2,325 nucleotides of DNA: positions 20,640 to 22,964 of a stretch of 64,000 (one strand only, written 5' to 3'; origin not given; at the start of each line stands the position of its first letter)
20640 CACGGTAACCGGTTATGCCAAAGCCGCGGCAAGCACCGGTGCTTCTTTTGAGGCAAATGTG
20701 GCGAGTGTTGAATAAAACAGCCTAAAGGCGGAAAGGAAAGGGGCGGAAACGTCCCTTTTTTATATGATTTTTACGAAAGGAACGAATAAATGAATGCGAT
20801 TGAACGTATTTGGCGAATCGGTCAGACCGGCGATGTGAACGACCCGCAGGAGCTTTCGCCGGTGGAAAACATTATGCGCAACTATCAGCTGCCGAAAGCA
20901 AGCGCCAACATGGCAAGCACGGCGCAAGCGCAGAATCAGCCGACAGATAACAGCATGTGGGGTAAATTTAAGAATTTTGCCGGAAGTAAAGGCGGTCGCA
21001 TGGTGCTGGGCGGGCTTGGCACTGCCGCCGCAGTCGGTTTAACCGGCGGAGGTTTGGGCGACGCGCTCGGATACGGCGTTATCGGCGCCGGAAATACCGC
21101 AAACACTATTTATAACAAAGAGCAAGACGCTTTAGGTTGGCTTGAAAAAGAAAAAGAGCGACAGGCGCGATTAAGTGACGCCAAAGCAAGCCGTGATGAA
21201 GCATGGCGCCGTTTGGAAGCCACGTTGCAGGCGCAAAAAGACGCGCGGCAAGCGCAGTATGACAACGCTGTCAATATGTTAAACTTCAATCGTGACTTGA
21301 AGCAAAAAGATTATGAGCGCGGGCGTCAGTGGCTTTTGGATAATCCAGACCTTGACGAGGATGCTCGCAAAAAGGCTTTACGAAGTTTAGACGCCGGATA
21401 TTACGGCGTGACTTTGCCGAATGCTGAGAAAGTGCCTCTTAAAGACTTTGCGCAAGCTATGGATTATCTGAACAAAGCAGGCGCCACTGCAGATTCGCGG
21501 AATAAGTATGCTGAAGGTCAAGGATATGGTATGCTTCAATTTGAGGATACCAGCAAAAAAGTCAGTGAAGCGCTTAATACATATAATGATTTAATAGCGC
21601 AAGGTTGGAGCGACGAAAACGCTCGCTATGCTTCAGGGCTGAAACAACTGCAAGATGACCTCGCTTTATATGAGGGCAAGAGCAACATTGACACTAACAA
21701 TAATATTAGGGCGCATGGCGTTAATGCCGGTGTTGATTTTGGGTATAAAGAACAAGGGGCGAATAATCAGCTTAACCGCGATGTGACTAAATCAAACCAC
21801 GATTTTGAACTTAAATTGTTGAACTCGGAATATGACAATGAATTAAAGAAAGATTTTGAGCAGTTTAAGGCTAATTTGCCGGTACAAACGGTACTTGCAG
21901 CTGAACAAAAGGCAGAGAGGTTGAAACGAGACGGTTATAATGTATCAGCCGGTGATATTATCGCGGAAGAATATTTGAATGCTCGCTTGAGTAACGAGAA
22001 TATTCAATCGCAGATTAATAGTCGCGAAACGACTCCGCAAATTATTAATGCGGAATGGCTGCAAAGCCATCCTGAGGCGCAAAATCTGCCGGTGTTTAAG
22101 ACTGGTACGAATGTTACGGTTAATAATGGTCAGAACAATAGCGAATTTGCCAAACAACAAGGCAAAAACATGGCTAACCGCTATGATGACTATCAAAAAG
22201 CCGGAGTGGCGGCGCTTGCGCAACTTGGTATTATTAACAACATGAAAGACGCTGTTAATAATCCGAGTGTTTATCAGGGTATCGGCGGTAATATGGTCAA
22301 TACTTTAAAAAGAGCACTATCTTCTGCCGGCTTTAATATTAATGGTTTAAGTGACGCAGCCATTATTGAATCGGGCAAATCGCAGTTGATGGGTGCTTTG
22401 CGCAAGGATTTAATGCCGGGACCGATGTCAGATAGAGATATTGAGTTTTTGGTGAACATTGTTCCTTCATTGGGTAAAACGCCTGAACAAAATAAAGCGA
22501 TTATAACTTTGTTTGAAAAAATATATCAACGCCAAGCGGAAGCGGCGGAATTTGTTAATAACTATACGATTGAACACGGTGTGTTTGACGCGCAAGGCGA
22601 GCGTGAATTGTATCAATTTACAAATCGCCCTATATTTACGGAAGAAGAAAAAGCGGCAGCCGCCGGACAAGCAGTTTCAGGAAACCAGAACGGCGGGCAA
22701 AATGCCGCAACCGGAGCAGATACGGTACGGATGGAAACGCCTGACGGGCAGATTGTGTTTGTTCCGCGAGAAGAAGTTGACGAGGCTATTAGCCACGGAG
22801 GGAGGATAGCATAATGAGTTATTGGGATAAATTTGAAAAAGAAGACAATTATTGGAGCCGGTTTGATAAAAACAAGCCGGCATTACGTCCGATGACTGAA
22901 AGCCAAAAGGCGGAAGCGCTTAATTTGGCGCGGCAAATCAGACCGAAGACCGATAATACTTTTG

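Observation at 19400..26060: Orphan 6.5-kb island next to tRNA-Ser: three large unknown proteins (397, 674, 786 aa) plus three mini membrane proteins, with no capsid, portal, terminase or integrase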

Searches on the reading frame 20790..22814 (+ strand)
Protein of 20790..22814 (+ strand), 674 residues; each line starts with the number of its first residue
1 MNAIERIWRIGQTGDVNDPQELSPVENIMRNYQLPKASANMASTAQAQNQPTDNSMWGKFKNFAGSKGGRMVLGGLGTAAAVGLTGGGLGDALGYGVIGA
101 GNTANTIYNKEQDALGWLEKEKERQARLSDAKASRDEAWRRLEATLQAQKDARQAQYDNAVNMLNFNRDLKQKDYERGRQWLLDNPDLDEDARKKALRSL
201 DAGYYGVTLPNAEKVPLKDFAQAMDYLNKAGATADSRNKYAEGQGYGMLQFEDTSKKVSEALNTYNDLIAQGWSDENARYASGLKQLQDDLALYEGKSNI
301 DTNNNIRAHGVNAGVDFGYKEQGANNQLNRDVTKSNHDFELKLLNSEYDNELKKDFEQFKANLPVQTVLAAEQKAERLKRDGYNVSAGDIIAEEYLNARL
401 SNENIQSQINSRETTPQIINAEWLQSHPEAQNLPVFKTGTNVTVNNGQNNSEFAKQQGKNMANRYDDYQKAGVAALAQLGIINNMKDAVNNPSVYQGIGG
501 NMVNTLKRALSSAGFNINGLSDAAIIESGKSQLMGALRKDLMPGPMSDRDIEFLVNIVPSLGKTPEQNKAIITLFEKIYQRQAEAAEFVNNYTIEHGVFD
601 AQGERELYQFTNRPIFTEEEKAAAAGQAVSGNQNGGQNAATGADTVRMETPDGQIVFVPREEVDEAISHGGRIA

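Call 4: search_protein_families(library=pfam, proteins=[window:20790-22814:+], max_evalue=0.1)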
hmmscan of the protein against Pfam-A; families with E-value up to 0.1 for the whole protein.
window:20790-22814:+ (674 aa): 1 family
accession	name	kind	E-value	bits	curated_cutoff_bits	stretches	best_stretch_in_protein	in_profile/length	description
PF10187.15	FAM192A_Fyv6_N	-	0.047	14.3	20.2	0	116-175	17-75/104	FAM192A/Fyv6, N-terminal domain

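Call 5: search_protein_families(library=phrogs, proteins=[window:20790-22814:+], max_evalue=0.1)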
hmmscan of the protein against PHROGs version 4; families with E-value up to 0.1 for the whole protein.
window:20790-22814:+ (674 aa): 0 families

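Call 21: find_homologous_proteins(query=window:20790-22814:+)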
Query window:20790-22814:+ (674 aa): 72 proteins with E <= 0.001 among 8000 candidates.
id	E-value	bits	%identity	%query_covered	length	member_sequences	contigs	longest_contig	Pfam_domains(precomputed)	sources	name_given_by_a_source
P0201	0.0e+0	1402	93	100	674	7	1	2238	-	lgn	-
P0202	0.0e+0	1140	83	94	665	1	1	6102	-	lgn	-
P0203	0.0e+0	1011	76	94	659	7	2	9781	-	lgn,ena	-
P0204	1.1e-219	749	59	100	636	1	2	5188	-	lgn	-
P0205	5.2e-217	741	58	100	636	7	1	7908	-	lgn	-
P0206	2.1e-216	739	58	100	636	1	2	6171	-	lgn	-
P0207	9.7e-216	736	58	100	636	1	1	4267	-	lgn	-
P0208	3.5e-214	731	58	100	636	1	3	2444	-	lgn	-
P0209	3.6e-214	731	58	100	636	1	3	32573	-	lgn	-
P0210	2.5e-182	626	50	96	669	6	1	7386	-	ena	-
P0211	2.9e-166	573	50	100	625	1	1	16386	-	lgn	-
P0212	6.5e-162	559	50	100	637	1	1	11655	-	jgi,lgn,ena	jgi:hypothetical protein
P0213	9.5e-162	558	50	100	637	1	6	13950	-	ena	-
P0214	1.3e-161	558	50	100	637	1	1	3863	-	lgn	-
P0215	3.1e-161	556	50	100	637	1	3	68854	-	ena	-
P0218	5.0e-159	549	49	100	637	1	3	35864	-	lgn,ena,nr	nr:MAG TPA: hypothetical protein [Caudoviricetes sp.]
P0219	2.1e-98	349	37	87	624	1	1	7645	-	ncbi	-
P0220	1.0e-96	343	38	96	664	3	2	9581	-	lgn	-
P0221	6.5e-93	331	37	96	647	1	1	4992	-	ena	-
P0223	5.1e-88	314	36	96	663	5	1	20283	-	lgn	-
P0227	8.2e-47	178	31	91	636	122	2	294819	-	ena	-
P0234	8.9e-42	162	30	84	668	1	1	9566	-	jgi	jgi:hypothetical protein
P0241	2.9e-38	150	30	84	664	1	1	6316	-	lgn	-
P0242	6.8e-37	146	28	85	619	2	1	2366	-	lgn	-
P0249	2.0e-29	121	27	92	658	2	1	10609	-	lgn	-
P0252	6.1e-29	119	32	70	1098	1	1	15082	-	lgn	-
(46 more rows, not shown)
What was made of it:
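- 20790..22814 (+): ORF2 (674 aa): putative ejection or internal virion protein, with a Gly-zipper-like segment at aa 64-102 followed by a long, probably helical, region. One homologue is named Caudoviricetes sp. by its source (call 21).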

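Call 23: find_encoding_contigs(protein=P0218, flank=10000, max_places=3)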
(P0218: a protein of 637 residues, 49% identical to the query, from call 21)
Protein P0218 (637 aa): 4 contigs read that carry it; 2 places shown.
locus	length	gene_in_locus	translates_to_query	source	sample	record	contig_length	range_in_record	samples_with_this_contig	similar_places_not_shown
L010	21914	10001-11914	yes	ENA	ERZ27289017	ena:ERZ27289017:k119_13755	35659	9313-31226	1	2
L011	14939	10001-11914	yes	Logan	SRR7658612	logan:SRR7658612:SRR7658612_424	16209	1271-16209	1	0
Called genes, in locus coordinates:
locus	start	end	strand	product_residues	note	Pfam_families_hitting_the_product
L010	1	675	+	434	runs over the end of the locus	PF04466:Terminase_3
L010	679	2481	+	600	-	PF23899:SU10_portal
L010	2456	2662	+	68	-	-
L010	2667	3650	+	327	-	-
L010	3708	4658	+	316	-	PF25209:Phage_capsid_4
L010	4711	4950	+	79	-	-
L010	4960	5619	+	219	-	PF24175:SU10_adaptor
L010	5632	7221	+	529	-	-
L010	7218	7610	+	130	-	-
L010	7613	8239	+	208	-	-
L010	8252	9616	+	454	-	PF13306:LRR_5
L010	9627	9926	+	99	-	-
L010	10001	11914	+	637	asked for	-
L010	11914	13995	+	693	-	-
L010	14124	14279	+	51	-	-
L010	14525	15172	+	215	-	PF02498:Bro-N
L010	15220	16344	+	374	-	-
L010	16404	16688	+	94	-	PF04545:Sigma70_r4 (weak)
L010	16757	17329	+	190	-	-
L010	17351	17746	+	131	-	-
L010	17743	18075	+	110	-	-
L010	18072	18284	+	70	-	-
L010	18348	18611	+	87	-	-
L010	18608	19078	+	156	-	PF00959:Phage_lysozyme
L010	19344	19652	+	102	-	-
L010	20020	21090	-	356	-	PF24624:Int_N (weak), PF00589:Phage_integrase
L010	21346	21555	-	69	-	-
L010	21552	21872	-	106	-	-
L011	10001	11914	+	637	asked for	-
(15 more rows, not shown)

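Call 24: find_encoding_contigs(protein=P0209, flank=10000, max_places=3)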
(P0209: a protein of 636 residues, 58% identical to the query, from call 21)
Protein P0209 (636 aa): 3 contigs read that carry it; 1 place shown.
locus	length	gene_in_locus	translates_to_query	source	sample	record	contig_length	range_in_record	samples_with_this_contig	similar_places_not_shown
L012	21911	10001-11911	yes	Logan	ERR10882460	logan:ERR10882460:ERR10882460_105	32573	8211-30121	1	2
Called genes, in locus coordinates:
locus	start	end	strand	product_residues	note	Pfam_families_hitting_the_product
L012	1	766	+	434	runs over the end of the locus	PF04466:Terminase_3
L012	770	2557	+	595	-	-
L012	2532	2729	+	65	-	-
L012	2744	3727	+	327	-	-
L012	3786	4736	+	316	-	PF25209:Phage_capsid_4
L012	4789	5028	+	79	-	-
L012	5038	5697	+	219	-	PF24175:SU10_adaptor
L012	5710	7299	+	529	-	-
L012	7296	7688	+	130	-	-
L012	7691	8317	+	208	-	-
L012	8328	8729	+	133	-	-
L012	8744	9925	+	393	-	-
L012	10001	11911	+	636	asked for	-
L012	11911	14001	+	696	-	-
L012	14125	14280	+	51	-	-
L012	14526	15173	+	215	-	PF02498:Bro-N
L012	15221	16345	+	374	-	-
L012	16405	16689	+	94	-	PF04545:Sigma70_r4 (weak)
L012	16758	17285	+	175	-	-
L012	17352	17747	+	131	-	-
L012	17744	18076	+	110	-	-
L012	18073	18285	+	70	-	-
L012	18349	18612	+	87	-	-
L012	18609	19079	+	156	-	PF00959:Phage_lysozyme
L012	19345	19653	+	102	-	-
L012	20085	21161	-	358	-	PF00589:Phage_integrase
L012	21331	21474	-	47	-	-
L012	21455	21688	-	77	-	-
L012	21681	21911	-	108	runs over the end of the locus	-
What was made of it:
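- Those contigs carry Terminase_3, SU10_portal, Phage_capsid_4, SU10_adaptor, Bro-N, Phage_lysozyme and Phage_integrase (calls 23, 24).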

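Call 34: search_solved_structures(query=window:20790-22814:+, max_evalue=1)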
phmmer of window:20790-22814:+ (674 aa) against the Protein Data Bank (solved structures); distinct sequences matched with E-value up to 1: 0.

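Call 38: search_protein_families(library=pfam, proteins=[P0218, P0227], max_evalue=0.01)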
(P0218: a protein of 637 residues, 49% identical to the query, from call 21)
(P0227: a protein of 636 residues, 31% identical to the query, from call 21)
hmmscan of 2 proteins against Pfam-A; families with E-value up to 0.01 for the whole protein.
P0218 (637 aa): 0 families

P0227 (636 aa): 0 families

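Call 54: search_dna_similar(query=window:20790-22814:+, collection=phages, mode=protein, max_evalue=0.01)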
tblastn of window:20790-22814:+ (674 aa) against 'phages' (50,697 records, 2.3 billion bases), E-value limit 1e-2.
Records with a match: 4; places in all: 4; records where one place covers at least 80% of the query: 0.
Best place of each record, by identity: <60% 4.
By first word of the organism name: Vibrio 4.
By host as written in the record: - 2; Vibrio crassostreae 2.
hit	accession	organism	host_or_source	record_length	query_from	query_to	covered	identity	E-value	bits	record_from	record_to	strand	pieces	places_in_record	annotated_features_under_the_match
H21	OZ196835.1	Vibrio phage 234P9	Seawater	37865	451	592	21%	28.6%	5e-3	46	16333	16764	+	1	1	hypothetical protein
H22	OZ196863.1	Vibrio phage 234P7a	Seawater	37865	451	592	21%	28.6%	5e-3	46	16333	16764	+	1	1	hypothetical protein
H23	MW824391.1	Vibrio phage 340E47.2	Vibrio crassostreae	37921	451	592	21%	28.6%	5e-3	46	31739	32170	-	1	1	hypothetical protein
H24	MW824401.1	Vibrio phage 5P1a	Vibrio crassostreae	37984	451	592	21%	28.6%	5e-3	46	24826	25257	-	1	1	hypothetical protein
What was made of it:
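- Tried and rejected: ORF2 gave only four marginal Vibrio phage hits (call 54).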

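Call 55: search_dna_similar(query=L012:770-2557:+, collection=phages, mode=protein, max_evalue=0.00001, max_rows=15)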
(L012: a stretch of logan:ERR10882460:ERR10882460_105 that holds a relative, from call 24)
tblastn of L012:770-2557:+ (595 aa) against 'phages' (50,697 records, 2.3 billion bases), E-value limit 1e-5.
Records with a match: 2; places in all: 2; records where one place covers at least 80% of the query: 0.
Best place of each record, by identity: <60% 2.
By first word of the organism name: Microcystis 1; Mastigocladus 1.
By host as written in the record: Microcystis sp. SG03 1; Mastigocladus sp. 1.
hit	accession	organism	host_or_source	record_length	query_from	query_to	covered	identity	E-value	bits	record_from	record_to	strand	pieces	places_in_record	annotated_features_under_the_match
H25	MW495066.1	Microcystis phage MaAM05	Microcystis sp. SG03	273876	72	539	79%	21.8%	2e-8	64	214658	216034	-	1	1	hypothetical protein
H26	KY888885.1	Mastigocladus phage CHP58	Mastigocladus sp.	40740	143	486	58%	22.6%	2e-6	57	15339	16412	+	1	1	record has no annotation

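Call 59: search_protein_families(library=phrogs, alignment_id=A3, max_evalue=0.01)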
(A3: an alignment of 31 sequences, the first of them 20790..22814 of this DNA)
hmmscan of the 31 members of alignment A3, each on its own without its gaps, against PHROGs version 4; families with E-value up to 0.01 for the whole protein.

A. member 1, window:20790-22814:+ (674 aa): 0 families

B. families by the number of members that match (of 31 scanned): 3 families
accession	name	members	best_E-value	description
phrog_26675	-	2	8.3e-24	endolysin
phrog_13634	-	1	2.5e-26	-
phrog_4933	-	1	0.0073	-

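Call 60: search_solved_structures(query=A3, max_evalue=1)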
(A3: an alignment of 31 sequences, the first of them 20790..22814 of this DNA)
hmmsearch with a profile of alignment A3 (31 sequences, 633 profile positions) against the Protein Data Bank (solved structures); distinct sequences matched with E-value up to 1: 0.

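Call 62: search_protein_families(library=pfam, alignment_id=A3, max_evalue=0.001)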
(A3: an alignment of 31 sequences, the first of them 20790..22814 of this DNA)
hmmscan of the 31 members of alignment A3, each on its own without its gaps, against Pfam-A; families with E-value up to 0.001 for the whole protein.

A. member 1, window:20790-22814:+ (674 aa): 0 families

B. families by the number of members that match (of 31 scanned): 1 family
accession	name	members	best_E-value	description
PF14978.11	MRP-63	1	0.00068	Mitochondrial ribosome protein 63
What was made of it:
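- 20790..22814 (+): No Pfam or PDB match (calls 4, 34, 60, 62).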

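Call 63: search_protein_families(library=phrogs, proteins=[P0252, P0219, P0220, P0221, P0223, P0227, P0234, P0241, P0242, P0249], max_evalue=0.001)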
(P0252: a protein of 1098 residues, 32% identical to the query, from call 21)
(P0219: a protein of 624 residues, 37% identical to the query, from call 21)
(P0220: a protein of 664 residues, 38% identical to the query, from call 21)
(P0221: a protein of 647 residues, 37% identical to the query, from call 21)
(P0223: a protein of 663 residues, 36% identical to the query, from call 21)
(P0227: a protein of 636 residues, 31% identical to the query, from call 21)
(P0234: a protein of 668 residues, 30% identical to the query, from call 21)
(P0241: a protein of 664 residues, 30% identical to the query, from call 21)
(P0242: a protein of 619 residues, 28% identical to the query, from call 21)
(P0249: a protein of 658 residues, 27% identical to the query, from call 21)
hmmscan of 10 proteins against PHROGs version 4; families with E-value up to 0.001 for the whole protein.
P0252 (1098 aa): 0 families

P0219 (624 aa): 1 family
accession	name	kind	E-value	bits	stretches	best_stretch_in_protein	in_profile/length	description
phrog_26675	-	lysis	1.5e-19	71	1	465-587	471-593/643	endolysin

P0220 (664 aa): 0 families

P0221 (647 aa): 0 families

P0223 (663 aa): 0 families

P0227 (636 aa): 0 families

P0234 (668 aa): 0 families

P0241 (664 aa): 0 families

P0242 (619 aa): 0 families

P0249 (658 aa): 0 families
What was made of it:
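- One ORF2 homologue (P0219) matches the C-terminal part of phrog_26675, which is named 'endolysin' (calls 59, 63).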

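Call 79: find_encoding_contigs(protein=P0203, flank=10000, max_places=3)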
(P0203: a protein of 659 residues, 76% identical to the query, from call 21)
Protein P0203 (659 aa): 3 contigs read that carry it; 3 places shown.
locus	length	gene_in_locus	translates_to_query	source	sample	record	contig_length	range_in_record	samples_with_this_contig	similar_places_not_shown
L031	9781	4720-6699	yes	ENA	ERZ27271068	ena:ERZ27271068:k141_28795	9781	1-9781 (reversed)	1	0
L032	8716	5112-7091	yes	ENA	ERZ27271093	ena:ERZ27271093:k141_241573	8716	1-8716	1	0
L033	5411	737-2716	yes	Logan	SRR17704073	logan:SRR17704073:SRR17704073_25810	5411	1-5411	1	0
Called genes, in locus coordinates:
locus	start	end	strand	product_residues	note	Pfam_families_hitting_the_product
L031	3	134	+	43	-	?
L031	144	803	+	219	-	PF24175:SU10_adaptor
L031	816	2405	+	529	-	-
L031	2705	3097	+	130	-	-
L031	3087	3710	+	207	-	-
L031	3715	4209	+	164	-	PF10908:Tlde1_dom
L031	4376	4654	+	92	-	-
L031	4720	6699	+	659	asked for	-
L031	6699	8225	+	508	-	-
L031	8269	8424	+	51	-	-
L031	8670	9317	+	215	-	PF02498:Bro-N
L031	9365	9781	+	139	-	?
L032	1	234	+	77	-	?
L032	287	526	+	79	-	-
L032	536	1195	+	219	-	PF24175:SU10_adaptor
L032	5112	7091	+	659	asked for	-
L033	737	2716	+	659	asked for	-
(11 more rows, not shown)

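Call 80: find_encoding_contigs(protein=P0202, flank=10000, max_places=3)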
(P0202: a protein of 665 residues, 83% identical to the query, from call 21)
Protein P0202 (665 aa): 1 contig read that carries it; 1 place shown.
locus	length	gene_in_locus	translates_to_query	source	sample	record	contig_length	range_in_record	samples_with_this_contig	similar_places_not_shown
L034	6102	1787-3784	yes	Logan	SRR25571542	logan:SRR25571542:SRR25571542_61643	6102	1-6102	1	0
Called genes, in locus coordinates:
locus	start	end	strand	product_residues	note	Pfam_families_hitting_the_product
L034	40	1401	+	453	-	PF13306:LRR_5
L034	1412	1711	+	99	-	-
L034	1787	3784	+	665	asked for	-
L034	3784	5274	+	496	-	-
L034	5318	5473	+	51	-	-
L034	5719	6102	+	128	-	?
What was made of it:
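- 22814..25174 (+): ORF3 (786 aa): putative ejection protein built from a conserved N module (aa 1-~230), an optional central cassette (aa ~255-500) and a conserved C module (aa 502-786) with a Gly-rich hydrophobic hairpin. Cassette-free versions of 496-508 aa occur in L031-L034 (calls 79, 80).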

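Call 88: find_encoding_contigs(protein=window:20790-22814:+, flank=10000, max_places=6)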
Protein window:20790-22814:+ (674 aa): 1 contig read that carries it; 1 place shown.
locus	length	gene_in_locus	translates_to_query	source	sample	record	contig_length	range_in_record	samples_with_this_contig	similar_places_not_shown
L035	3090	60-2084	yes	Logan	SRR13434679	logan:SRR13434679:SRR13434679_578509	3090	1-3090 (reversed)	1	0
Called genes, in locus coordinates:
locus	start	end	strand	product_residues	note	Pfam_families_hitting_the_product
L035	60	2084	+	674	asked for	-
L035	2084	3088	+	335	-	?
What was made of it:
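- Tried and rejected: An exact-sequence look-up of ORF2 returned only a 3-kb contig that breaks at the repeat (call 88).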
